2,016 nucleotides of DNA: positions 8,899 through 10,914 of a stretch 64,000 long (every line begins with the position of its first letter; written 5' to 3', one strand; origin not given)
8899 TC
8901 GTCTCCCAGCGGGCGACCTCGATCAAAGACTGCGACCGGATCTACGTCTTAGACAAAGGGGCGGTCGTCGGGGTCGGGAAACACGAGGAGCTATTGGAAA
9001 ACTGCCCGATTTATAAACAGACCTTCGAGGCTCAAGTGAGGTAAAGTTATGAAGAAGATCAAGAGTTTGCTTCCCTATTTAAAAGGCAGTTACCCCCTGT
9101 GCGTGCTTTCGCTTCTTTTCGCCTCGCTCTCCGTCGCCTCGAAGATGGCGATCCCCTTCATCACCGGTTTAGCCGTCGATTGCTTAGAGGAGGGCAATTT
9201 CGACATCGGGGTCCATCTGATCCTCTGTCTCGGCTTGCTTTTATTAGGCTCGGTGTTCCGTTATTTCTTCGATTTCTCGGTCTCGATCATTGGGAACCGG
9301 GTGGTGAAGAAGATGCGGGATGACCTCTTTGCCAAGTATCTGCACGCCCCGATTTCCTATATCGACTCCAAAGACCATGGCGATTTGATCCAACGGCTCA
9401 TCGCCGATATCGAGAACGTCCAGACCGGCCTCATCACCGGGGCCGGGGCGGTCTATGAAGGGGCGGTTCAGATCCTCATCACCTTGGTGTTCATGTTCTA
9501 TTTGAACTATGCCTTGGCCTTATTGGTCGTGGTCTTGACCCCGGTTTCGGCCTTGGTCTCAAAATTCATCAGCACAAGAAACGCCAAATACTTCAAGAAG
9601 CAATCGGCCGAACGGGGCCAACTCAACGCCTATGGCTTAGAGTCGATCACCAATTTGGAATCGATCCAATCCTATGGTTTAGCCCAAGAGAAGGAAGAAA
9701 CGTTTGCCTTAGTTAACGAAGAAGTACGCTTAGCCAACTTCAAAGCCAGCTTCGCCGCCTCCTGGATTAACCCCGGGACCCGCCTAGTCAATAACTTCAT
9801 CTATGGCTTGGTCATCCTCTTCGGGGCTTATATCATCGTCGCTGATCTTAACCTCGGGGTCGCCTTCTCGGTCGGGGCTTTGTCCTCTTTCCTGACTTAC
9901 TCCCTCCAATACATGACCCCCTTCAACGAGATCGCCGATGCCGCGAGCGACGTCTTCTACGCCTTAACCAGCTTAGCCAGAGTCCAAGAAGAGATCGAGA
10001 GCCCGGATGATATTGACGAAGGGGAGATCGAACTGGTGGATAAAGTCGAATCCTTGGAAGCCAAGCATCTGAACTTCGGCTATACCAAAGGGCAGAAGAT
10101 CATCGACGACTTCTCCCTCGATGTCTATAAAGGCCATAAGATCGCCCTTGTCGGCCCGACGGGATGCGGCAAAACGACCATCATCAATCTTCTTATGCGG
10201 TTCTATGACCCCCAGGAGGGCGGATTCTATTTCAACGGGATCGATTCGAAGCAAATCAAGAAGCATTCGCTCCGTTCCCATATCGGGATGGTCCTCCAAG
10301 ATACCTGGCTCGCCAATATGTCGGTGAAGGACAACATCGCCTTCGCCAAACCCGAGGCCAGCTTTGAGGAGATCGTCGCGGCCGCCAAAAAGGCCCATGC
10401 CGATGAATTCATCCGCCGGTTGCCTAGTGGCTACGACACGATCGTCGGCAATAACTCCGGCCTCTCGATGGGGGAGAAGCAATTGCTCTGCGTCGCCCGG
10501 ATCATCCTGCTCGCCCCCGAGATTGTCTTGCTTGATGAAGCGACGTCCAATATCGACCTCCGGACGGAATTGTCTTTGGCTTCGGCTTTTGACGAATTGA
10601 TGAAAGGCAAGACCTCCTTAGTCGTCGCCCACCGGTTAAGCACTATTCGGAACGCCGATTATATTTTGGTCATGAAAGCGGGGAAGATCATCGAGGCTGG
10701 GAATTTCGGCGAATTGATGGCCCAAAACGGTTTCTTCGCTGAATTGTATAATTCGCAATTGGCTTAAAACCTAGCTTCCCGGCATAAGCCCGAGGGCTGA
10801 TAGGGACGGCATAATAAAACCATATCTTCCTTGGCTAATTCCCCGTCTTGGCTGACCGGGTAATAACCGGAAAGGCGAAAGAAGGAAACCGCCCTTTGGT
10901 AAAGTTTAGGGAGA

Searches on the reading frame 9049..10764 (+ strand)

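Call 8: search_protein_families(library=pfam, proteins=[window:9049-10764:+], max_evalue=0.001)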
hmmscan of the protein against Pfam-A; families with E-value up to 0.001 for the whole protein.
window:9049-10764:+ (572 aa): 4 families
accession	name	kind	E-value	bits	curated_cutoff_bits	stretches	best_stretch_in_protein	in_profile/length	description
PF00664.28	ABC_membrane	-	3.2e-43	148.8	28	1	20-291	3-273/274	ABC transporter transmembrane region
PF00005.33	ABC_tran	-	1.1e-29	104.2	25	1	353-500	2-137/137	ABC transporter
PF13304.12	AAA_21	-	0.00034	21.2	27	0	469-523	235-292/304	AAA domain, putative AbiEii toxin, Type IV TA system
PF02463.25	SMC_N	-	0.00037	20.4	40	0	471-542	136-211/220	RecF/RecN/SMC N terminal domain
